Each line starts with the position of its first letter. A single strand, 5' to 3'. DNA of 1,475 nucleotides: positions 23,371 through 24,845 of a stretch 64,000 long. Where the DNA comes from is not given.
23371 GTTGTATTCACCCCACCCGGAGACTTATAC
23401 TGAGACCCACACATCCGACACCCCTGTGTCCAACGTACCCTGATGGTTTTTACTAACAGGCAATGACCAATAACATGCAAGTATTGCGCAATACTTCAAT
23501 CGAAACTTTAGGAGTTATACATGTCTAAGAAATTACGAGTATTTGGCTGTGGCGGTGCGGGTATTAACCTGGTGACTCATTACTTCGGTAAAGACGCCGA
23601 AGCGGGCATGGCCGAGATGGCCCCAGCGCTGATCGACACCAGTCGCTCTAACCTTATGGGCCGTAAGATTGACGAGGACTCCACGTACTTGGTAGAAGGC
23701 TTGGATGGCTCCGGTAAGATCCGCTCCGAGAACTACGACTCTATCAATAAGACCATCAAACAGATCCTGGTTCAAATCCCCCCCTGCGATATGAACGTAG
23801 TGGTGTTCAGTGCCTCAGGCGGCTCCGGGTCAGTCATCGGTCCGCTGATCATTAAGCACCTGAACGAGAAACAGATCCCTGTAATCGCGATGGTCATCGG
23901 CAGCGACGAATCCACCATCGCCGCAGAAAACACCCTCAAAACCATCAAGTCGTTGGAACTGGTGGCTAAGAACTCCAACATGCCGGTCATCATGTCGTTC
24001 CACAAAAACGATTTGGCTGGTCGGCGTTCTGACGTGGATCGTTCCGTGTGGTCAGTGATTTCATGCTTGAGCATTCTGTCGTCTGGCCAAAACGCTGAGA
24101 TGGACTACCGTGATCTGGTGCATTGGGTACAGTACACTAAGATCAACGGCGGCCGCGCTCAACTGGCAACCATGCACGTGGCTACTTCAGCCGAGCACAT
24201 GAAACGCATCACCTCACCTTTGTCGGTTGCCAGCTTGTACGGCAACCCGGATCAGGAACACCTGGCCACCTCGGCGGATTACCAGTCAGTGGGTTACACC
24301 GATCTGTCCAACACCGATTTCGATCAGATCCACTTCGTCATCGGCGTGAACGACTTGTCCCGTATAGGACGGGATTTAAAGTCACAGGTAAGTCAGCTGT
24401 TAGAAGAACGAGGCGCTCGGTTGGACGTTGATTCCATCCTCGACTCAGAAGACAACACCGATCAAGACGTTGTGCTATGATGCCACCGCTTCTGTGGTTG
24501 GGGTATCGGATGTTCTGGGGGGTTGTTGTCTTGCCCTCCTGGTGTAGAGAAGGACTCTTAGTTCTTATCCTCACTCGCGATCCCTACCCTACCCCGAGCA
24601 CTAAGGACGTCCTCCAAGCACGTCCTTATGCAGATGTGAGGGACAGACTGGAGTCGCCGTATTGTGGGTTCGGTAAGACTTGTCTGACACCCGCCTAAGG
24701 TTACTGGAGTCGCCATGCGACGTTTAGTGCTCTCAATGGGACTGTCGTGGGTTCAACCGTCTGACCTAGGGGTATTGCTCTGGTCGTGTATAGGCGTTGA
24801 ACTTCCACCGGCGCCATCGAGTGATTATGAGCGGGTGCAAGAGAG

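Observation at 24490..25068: Candidate ~580-nt structured RNA downstream of the tubulin gene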

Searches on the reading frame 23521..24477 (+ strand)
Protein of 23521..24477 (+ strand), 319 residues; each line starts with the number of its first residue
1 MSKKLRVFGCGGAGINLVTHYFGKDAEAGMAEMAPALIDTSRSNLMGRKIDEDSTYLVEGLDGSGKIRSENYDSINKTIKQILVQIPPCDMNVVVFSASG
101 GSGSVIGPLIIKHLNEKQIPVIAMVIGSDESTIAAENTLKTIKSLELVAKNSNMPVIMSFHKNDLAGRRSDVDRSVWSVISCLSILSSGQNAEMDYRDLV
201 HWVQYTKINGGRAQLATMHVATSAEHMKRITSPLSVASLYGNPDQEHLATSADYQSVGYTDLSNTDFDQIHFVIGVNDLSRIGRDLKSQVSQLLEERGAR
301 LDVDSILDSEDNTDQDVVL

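Call 10: find_related_loci(query=window:23521-24477:+, collection=viral_contigs, flank=4000)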
Query window:23521-24477:+ (319 aa) in viral_contigs; peptide patterns used: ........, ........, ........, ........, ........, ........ (x = any residue, [..] = any of these).
1 stretches matched a pattern, but none encodes a relative of the query by tblastn (E <= 1e-3).

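Call 12: search_protein_families(library=pfam, proteins=[window:23521-24477:+], max_evalue=0.1)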
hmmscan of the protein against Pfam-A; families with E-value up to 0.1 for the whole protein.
window:23521-24477:+ (319 aa): 3 families
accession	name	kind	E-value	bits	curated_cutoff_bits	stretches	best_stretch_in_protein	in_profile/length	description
PF22334.1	TubZ_C_2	-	1.3e-15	58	27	1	194-274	1-83/88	Phage tubulin-like protein, C-terminal domain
PF00091.31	Tubulin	-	6.5e-12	46.6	33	1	6-146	3-171/190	Tubulin/FtsZ family, GTPase domain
PF06866.16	DUF1256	-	0.087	12.7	27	0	71-149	9-85/164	Protein of unknown function (DUF1256)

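Call 13: search_dna_similar(query=window:23521-24477:+, collection=phages, mode=protein, max_rows=40)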
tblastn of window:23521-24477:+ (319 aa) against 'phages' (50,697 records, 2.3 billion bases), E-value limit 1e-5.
Records with a match: 201; places in all: 201; records where one place covers at least 80% of the query: 156.
Best place of each record, by identity: <60% 201.
By first word of the organism name: Pseudomonas 69; Erwinia 28; Serratia 21; Aeromonas 19; Klebsiella 16; Ralstonia 13; Vibrio 9; Burkholderia 4; Xanthomonas 2; Salmonella 2; and 12 more.
By host as written in the record: Pseudomonas aeruginosa 26; Erwinia amylovora 20; - 15; Klebsiella pneumoniae 14; Aeromonas hydrophila 9; Pseudomonas aeruginosa PAO1 8; Ralstonia solanacearum 6; Ralstonia pseudosolanacearum 5; and 61 more.
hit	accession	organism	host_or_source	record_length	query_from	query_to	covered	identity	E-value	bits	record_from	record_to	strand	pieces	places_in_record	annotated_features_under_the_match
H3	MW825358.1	Xanthomonas phage vB_XciM_LucasX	Xanthomonas citri 306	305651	5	311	96%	40.1%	2e-56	202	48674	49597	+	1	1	hypothetical protein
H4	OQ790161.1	Xanthomonas phage RTH11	Xanthomonas sp.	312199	5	319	99%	37.9%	2e-55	199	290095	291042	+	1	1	tubulin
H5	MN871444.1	Serratia phage KpGz_1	Klebsiella pneumoniae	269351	3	316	98%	34.7%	8e-38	148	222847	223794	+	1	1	record has no annotation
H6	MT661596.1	Proteus phage 10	Proteus mirabilis 3b10_21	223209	1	314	98%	34.7%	2e-38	150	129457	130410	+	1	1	FtsZ-like protein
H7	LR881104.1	Klebsiella phage vB_KvM-Eowyn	-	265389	3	316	98%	34.4%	7e-44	166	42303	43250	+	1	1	putative tubulin-like protein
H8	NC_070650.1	Klebsiella phage vB_KvM-Eowyn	-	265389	3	316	98%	34.4%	7e-44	166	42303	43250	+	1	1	tubulin PhuZ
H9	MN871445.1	Serratia phage KpHz_2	Klebsiella pneumoniae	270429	3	316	98%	34.4%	2e-43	165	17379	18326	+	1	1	record has no annotation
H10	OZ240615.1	Klebsiella phage vB_KpM_Centimanus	-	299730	7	300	92%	35.3%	2e-37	147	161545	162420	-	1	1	tubulin PhuZ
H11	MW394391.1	Klebsiella phage vB_KpM_FBKp24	Klebsiella pneumoniae K6592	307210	7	300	92%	35.3%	2e-37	147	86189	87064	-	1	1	putative tubulin like protein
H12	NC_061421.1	Klebsiella phage vB_KpM_FBKp24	Klebsiella pneumoniae K6592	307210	7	300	92%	35.3%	2e-37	147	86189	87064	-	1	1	tubulin PhuZ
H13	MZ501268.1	Erwinia phage AH06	Erwinia billingiae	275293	1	300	94%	34.5%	8e-38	148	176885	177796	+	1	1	227: tubulin/FtsZ-like protein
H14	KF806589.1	Erwinia phage Ea35-70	Erwinia amylovora strain Ea29-7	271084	1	300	94%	34.5%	7e-36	142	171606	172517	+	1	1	hypothetical protein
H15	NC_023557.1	Erwinia phage Ea35-70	Erwinia amylovora strain Ea29-7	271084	1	300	94%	34.5%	7e-36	142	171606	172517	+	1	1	tubulin PhuZ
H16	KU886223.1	Erwinia phage vB_EamM_Simmy50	Erwinia amylovora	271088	1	300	94%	34.5%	7e-36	142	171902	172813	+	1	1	hypothetical protein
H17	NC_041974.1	Erwinia phage vB_EamM_Simmy50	Erwinia amylovora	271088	1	300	94%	34.5%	7e-36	142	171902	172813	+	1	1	tubulin PhuZ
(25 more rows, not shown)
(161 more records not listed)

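Call 14: find_homologous_proteins(query=window:23521-24477:+)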
Query window:23521-24477:+ (319 aa): 559 proteins with E <= 0.001 among 2465 candidates; the best 120 are listed. Only proteins of 175 to 559 residues were searched: fused or split forms outside these lengths cannot appear, so this answer is no evidence that the protein stands alone or is whole; lengths 'longer' or 'shorter' looks for them.
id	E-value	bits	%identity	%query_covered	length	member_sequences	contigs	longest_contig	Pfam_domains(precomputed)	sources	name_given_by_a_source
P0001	2.2e-183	627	88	100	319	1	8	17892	PF00091.32,PF22334.2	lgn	-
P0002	2.2e-183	627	92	100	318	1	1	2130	PF00091.32,PF22334.2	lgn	-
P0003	3.6e-171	587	83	97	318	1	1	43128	PF00091.32,PF22334.2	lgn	-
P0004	3.6e-171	587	82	100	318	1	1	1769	PF00091.32,PF22334.2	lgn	-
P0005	4.9e-170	583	81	100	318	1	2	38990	PF00091.32,PF22334.2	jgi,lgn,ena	-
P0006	2.7e-169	580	80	100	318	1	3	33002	PF00091.32,PF22334.2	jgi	jgi:hypothetical protein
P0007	1.1e-168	578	81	100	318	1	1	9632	PF00091.32,PF22334.2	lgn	-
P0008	1.4e-167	575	81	100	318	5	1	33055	PF00091.32,PF22334.2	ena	-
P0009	5.2e-160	550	75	100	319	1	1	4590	PF00091.32,PF22334.2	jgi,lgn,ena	jgi:cell division GTPase FtsZ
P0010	5.4e-151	520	72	100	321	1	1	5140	PF00091.32,PF22334.2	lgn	-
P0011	1.1e-139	483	66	99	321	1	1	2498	PF00091.32,PF22334.2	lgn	-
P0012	1.7e-139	483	100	71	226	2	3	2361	PF00091.32,PF22334.2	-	-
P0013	1.8e-139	483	68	97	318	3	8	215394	PF00091.32,PF22334.2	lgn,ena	-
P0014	1.0e-137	477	65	98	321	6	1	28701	PF00091.32,PF22334.2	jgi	jgi:hypothetical protein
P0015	5.9e-137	474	65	97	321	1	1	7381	PF00091.32,PF22334.2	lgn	-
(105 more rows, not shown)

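Call 16: find_encoding_contigs(protein=P0001, flank=4000, max_places=4)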
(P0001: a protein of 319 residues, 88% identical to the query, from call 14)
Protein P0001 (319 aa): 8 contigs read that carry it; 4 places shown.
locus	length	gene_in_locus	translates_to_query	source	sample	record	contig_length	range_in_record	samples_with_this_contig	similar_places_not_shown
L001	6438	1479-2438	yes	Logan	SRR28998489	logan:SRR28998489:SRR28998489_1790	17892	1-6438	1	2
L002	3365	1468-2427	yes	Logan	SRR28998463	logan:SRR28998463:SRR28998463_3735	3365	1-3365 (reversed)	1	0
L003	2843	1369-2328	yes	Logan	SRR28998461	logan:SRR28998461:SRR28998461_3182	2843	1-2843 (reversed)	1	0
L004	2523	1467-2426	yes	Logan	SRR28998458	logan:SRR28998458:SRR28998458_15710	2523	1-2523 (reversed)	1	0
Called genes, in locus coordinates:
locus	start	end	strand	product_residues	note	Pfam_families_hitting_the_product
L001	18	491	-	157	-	-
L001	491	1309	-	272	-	PF24302:DUF7484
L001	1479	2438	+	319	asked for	PF00091:Tubulin, PF22334:TubZ_C_2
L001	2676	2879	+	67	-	-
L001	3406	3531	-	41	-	-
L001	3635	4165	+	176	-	-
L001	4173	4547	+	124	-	-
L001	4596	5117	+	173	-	-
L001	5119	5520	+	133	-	-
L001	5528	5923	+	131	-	-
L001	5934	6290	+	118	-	-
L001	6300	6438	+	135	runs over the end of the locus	PF20287:SH3DP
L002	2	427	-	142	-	?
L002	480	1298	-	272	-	PF24302:DUF7484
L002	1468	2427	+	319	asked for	PF00091:Tubulin, PF22334:TubZ_C_2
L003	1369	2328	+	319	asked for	PF00091:Tubulin, PF22334:TubZ_C_2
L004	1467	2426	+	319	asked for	PF00091:Tubulin, PF22334:TubZ_C_2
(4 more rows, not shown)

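Call 17: find_related_loci(query=A1, collection=metagenome_contigs, flank=4000)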
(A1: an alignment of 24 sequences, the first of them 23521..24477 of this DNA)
Query A1 (319 aa) in metagenome_contigs; peptide patterns used: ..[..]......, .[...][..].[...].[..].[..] (x = any residue, [..] = any of these).
545 stretches matched a pattern; 57 encode a relative of the query (tblastn E <= 1e-3); 57 distinct loci.
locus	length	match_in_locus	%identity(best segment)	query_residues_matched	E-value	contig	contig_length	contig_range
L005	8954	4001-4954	81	1-319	0e+0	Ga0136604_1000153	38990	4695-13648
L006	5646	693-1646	81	1-319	1e-178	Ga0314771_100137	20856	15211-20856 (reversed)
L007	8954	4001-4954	81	1-319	6e-178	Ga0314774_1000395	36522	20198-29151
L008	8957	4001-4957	54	1-319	2e-117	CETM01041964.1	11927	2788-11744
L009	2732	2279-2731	83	1-151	5e-82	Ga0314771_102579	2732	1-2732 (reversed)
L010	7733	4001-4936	39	1-311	4e-78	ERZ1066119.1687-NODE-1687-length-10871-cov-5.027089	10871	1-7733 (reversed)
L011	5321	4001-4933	40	5-316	3e-78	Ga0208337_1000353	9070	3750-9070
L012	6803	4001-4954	41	5-319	1e-77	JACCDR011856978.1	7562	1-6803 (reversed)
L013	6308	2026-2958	40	5-316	7e-78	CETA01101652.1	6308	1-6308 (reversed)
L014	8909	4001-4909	40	5-308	2e-77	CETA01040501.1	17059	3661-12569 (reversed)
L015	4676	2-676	52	95-319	5e-75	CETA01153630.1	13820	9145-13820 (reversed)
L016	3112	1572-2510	40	5-316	1e-75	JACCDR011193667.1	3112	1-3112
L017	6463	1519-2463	41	5-319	2e-73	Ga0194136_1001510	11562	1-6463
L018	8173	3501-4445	41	5-319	2e-73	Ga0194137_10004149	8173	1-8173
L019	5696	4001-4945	41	5-319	3e-73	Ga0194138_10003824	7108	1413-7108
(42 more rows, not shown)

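Call 18: find_related_loci(query=A1, collection=viral_contigs, flank=4000)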
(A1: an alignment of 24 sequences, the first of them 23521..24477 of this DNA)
Query A1 (319 aa) in viral_contigs; peptide patterns used: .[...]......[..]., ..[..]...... (x = any residue, [..] = any of these).
101 stretches matched a pattern; 42 encode a relative of the query (tblastn E <= 1e-3); 42 distinct loci.
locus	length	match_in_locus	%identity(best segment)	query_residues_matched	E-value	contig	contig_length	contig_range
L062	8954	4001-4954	81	1-319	0e+0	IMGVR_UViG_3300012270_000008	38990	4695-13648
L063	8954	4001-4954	80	1-319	0e+0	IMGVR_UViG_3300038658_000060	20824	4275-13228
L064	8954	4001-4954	81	1-319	6e-178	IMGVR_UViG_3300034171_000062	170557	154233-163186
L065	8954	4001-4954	81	1-319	6e-178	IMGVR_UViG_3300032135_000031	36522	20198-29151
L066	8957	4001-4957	54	1-319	2e-117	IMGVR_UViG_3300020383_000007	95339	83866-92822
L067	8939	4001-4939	45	5-316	2e-78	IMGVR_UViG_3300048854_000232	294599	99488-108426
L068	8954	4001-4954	41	5-319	1e-77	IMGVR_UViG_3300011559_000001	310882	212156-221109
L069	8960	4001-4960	43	1-319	3e-75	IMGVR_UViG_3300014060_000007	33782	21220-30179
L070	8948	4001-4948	41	4-319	3e-74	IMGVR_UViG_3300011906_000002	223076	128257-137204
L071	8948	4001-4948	41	4-319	7e-74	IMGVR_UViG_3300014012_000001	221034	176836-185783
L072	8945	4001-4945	41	5-319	2e-73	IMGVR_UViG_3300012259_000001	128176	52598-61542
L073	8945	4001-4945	41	5-319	2e-73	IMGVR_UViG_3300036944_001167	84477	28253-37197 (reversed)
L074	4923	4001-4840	44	3-279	1e-72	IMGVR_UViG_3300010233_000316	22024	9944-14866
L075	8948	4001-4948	40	4-319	7e-72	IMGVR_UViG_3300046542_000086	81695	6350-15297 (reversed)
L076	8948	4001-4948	39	4-319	1e-71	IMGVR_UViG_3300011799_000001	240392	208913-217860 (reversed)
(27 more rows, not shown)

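Call 23: find_encoding_contigs(protein=P0002, flank=3000, max_places=2)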
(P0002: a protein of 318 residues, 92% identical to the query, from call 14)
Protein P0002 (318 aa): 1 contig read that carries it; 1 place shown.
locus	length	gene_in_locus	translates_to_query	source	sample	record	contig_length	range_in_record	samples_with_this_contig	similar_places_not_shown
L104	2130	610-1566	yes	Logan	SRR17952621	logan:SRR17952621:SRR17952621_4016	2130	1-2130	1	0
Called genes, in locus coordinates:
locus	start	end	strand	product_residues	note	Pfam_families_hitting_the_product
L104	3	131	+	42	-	?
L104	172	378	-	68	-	PF24302:DUF7484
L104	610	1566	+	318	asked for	PF00091:Tubulin (weak), PF22334:TubZ_C_2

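Call 24: find_encoding_contigs(protein=P0003, flank=3000, max_places=2)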
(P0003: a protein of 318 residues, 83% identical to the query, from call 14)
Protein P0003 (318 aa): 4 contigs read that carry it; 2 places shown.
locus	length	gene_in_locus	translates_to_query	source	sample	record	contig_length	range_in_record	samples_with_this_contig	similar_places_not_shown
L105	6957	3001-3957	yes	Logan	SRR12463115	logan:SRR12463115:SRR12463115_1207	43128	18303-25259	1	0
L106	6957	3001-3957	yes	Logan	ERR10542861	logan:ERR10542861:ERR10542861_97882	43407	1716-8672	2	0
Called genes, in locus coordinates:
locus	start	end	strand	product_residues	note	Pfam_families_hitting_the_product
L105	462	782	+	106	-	-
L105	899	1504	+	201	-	-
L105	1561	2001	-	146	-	-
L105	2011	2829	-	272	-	PF24302:DUF7484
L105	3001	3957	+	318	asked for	PF00091:Tubulin, PF22334:TubZ_C_2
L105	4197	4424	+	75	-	-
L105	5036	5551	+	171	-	-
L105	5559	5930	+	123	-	-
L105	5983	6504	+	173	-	-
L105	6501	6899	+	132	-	-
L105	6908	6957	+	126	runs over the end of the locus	-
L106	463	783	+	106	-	-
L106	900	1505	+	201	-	-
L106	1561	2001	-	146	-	-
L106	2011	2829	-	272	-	PF24302:DUF7484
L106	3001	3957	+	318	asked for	PF00091:Tubulin, PF22334:TubZ_C_2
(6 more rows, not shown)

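Call 25: find_encoding_contigs(protein=P0009, flank=3000, max_places=2)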
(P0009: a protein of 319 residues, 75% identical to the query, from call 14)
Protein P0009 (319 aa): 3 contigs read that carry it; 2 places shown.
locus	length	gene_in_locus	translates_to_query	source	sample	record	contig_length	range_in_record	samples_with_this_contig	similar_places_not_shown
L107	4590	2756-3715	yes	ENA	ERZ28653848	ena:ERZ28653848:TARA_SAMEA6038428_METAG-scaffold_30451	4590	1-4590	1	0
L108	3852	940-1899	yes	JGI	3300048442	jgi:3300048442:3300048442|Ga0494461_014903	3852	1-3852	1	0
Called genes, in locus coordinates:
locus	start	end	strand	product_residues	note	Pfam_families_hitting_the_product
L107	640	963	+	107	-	-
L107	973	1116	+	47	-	-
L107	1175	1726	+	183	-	-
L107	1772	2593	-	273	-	PF24302:DUF7484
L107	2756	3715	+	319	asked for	PF00091:Tubulin, PF22334:TubZ_C_2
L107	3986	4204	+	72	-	-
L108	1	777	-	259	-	?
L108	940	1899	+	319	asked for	PF00091:Tubulin, PF22334:TubZ_C_2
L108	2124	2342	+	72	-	-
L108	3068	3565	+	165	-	-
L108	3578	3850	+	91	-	?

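Call 26: find_encoding_contigs(protein=P0010, flank=3000, max_places=2)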
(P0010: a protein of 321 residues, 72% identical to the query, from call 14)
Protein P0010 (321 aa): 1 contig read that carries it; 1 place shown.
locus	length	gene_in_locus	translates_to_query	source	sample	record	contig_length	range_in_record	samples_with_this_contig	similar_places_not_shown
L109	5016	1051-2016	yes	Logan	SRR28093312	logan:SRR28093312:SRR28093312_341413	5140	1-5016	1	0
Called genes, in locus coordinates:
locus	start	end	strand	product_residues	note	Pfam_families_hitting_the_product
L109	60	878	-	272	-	PF24302:DUF7484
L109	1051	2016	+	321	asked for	PF00091:Tubulin, PF22334:TubZ_C_2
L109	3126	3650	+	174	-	-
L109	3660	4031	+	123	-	-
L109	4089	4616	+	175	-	-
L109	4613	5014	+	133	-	-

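Call 27: find_encoding_contigs(protein=P0013, flank=3000, max_places=2)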
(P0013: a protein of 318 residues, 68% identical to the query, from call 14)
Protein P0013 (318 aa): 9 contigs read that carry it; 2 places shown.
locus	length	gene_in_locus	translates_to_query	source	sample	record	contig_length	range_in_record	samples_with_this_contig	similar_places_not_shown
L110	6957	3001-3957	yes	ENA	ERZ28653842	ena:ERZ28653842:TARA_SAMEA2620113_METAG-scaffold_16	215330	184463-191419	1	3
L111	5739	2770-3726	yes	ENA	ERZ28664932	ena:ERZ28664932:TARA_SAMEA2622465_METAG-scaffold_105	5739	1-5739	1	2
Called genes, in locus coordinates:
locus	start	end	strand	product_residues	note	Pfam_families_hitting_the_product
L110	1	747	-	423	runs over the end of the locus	-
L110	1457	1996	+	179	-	-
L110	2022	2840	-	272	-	PF24302:DUF7484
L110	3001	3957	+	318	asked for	PF00091:Tubulin, PF22334:TubZ_C_2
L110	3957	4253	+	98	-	-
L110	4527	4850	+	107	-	-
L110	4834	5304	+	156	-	-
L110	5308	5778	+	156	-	-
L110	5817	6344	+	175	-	-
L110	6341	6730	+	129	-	-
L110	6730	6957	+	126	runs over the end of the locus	-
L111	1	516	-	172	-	?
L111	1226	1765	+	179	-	-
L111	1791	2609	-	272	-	PF24302:DUF7484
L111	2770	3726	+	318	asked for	PF00091:Tubulin, PF22334:TubZ_C_2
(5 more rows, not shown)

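Call 28: find_encoding_contigs(protein=P0014, flank=3000, max_places=2)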
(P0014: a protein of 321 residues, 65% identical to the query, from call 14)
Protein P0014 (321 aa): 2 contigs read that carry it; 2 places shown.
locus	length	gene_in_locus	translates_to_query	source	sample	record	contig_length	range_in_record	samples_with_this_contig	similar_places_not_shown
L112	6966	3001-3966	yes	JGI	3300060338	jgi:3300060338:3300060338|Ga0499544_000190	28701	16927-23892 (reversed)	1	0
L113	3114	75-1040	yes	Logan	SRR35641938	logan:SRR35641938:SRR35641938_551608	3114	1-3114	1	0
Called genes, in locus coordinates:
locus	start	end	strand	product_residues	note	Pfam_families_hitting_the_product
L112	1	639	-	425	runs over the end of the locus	-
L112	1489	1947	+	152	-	-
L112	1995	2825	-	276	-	PF24302:DUF7484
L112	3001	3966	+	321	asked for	PF00091:Tubulin, PF22334:TubZ_C_2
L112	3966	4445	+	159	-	-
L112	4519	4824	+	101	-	-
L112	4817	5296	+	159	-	-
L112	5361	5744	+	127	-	-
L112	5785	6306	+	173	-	-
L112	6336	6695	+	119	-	-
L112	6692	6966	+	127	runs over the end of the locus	-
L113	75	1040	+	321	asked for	PF00091:Tubulin, PF22334:TubZ_C_2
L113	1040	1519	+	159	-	-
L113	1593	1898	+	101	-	-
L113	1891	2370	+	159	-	-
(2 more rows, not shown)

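Call 29: find_encoding_contigs(protein=P0008, flank=3000, max_places=2)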
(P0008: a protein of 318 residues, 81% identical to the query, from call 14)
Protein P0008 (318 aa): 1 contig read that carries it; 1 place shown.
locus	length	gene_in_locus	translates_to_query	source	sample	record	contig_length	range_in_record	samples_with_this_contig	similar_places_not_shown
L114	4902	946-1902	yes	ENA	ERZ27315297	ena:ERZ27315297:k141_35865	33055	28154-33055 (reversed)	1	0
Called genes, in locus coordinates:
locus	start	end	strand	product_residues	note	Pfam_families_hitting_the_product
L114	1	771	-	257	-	?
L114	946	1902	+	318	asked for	PF00091:Tubulin, PF22334:TubZ_C_2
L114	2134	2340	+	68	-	-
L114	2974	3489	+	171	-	-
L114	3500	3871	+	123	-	-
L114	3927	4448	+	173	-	-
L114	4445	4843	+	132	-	-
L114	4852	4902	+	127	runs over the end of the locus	-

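Call 30: find_encoding_contigs(protein=P0007, flank=3000, max_places=2)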
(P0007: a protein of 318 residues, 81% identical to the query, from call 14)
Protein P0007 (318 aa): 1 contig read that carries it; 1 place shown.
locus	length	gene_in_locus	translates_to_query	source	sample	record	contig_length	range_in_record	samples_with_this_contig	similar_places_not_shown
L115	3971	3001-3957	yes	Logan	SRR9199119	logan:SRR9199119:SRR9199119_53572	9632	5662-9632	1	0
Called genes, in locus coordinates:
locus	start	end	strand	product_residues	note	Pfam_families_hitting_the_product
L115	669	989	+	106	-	-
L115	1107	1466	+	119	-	-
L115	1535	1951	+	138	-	-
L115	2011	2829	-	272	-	PF24302:DUF7484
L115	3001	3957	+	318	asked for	PF00091:Tubulin, PF22334:TubZ_C_2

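Call 64: search_protein_families(library=phrogs, proteins=[L109:2013-2492:+, L108:1896-2339:+, L105:3954-4421:+, L110:3957-4250:+, L112:3966-4442:+], max_evalue=0.1)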
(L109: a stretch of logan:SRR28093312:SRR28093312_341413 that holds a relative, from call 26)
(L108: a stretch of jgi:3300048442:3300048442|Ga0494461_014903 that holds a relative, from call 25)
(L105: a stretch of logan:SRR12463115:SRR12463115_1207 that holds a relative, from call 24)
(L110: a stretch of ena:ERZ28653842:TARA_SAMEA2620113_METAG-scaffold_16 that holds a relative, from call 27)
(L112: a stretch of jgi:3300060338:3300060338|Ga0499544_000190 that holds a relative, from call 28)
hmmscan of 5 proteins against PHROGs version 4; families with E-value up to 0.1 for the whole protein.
L109:2013-2492:+ (160 aa): 0 families

L108:1896-2339:+ (148 aa): 0 families

L105:3954-4421:+ (156 aa): 0 families

L110:3957-4250:+ (98 aa): 0 families

L112:3966-4442:+ (159 aa): 0 families

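Call 81: get_annotated_region(hit=H4, flank=2500)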
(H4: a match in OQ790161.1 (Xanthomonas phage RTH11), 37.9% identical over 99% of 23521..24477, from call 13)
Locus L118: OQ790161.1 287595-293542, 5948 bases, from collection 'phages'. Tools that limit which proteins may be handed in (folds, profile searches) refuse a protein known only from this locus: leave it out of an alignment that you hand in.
description: Xanthomonas phage RTH11, complete genome.
organism: Xanthomonas phage RTH11 (NCBI taxid 3044021)
taxonomy: Viruses; Duplodnaviria; Heunggongvirae; Uroviricota; Caudoviricetes
host: Xanthomonas sp.; source: Ditch water; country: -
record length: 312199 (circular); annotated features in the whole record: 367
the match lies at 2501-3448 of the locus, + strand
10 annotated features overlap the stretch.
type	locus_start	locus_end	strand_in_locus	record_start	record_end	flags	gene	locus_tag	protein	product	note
CDS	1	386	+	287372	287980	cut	-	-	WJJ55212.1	hypothetical protein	-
CDS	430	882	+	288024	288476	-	-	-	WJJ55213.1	hypothetical protein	-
CDS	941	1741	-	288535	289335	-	-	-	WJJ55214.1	hypothetical protein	-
CDS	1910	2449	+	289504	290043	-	-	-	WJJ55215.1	hypothetical protein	-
CDS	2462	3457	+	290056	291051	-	-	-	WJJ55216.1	tubulin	-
CDS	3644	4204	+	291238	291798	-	-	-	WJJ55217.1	hypothetical protein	-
CDS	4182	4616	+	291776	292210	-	-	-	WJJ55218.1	hypothetical protein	-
CDS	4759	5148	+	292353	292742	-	-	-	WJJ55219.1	hypothetical protein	-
CDS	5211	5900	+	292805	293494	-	-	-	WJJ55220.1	hypothetical protein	-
CDS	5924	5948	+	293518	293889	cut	-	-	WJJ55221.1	hypothetical protein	-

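Call 82: predict_structure(alignment_id=A6)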
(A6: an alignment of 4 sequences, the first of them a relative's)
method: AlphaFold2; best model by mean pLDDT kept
length: 160 residues; sequences in the alignment: 4
mean_pLDDT: 55.2   pTM: 0.26
mean pLDDT of the five models: 55.2, 52.1, 52.0, 50.3, 49.3
residues with pLDDT >= 90: 26; 70-90: 11; 50-70: 19; < 50: 104
segments of 3 or more residues with pLDDT < 50: 43-49, 51-63, 65-73, 75-98, 108-117, 119-121, 123-160
pLDDT, mean of each block of 10 residues (from residue 1): 85 95 95 78 49 44 42 46 44 47 50 42 44 36 43 43
secondary structure, 60 per line:
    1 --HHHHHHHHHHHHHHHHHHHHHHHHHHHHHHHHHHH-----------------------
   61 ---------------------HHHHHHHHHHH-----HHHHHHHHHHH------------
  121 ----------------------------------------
elements in order: H3-37 H82-92 H98-108

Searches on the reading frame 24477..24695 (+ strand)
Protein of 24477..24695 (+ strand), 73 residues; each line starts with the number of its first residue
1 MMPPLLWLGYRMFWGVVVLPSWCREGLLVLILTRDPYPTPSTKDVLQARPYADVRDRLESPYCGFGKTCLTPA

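Call 12: search_protein_families(library=pfam, proteins=[window:24477-24695:+], max_evalue=0.1)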
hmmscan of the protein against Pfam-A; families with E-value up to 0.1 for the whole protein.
window:24477-24695:+ (73 aa): 1 family
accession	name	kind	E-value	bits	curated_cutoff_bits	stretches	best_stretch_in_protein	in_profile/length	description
PF25163.1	UBA_RNF31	-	0.014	15.4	27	1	15-48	21-53/57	E3 ubiquitin-protein ligase RNF31, UBA domain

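Call 64: search_protein_families(library=phrogs, proteins=[window:24477-24695:+], max_evalue=0.1)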
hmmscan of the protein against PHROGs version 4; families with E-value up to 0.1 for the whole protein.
window:24477-24695:+ (73 aa): 0 families

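Call 70: search_protein_representatives(alignment_id=A4)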
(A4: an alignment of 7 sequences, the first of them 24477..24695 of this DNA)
Query: 7 sequences, 76 profile positions. Proteins with E-value up to 0.001 (for the whole library): 6; up to 1e-10: 1; up to 1e-30: 0. The best 6 are listed.
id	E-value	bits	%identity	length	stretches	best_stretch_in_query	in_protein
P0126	1.6e-26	108.3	-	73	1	1-74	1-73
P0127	7.8e-10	54.8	-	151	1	1-74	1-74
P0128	4.3e-06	42.8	-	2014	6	47-67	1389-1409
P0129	3.0e-05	40.1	-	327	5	55-72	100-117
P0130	8.2e-05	38.7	-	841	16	32-52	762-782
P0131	4.1e-04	36.4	-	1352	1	57-73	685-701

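Call 72: find_encoding_contigs(protein=P0127, flank=2500, max_places=3)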
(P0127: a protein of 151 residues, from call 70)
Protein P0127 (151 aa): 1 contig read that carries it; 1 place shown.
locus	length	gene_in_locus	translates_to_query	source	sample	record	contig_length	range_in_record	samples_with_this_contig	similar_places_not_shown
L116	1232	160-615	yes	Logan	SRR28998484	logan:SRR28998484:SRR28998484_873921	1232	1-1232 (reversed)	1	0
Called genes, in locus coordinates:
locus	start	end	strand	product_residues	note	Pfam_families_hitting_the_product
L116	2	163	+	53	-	?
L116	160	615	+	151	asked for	-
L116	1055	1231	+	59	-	?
